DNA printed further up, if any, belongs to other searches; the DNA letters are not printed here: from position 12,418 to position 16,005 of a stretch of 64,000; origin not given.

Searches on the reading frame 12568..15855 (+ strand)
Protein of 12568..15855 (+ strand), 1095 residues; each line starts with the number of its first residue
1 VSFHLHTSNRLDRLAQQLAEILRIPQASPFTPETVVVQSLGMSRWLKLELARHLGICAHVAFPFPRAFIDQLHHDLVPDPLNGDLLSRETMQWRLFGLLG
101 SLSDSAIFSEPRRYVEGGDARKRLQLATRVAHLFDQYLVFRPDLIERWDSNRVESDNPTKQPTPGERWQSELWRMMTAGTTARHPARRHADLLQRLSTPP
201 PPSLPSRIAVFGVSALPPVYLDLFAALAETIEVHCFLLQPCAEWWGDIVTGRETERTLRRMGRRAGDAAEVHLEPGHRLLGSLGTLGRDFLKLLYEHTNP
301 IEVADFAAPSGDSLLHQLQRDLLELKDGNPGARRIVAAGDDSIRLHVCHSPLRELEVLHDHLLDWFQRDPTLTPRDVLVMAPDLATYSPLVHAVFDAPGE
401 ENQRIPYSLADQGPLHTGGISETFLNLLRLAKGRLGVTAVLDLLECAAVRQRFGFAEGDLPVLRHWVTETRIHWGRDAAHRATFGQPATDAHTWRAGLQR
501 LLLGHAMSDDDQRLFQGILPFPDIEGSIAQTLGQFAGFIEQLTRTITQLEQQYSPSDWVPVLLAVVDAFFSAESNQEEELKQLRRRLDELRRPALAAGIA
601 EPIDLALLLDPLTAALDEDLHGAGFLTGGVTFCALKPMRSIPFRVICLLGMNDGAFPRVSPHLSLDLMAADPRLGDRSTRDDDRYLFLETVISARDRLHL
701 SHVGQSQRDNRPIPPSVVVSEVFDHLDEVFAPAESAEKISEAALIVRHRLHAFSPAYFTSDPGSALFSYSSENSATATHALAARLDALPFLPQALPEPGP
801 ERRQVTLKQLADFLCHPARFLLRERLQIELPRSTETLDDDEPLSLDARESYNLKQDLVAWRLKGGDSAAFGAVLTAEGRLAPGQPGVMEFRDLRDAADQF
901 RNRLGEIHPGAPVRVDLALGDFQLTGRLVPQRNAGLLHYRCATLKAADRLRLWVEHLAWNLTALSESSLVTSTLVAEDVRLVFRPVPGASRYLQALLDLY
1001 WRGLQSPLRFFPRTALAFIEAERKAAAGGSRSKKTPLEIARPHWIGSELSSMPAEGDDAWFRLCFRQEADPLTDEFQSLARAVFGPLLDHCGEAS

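Call 83: search_protein_families(library=pfam, proteins=[window:12568-15855:+], max_evalue=0.0001)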
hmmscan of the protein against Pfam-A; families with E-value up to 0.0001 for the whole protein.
window:12568-15855:+ (1095 aa): 2 families
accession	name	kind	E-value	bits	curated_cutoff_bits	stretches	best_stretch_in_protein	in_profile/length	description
PF04257.20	Exonuc_V_gamma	-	6.2e-93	311.9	25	1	3-324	1-313/314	Exodeoxyribonuclease V, gamma subunit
PF17946.7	RecC_C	-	3.6e-52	177.6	22.6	1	803-1022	2-201/202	RecC C-terminal domain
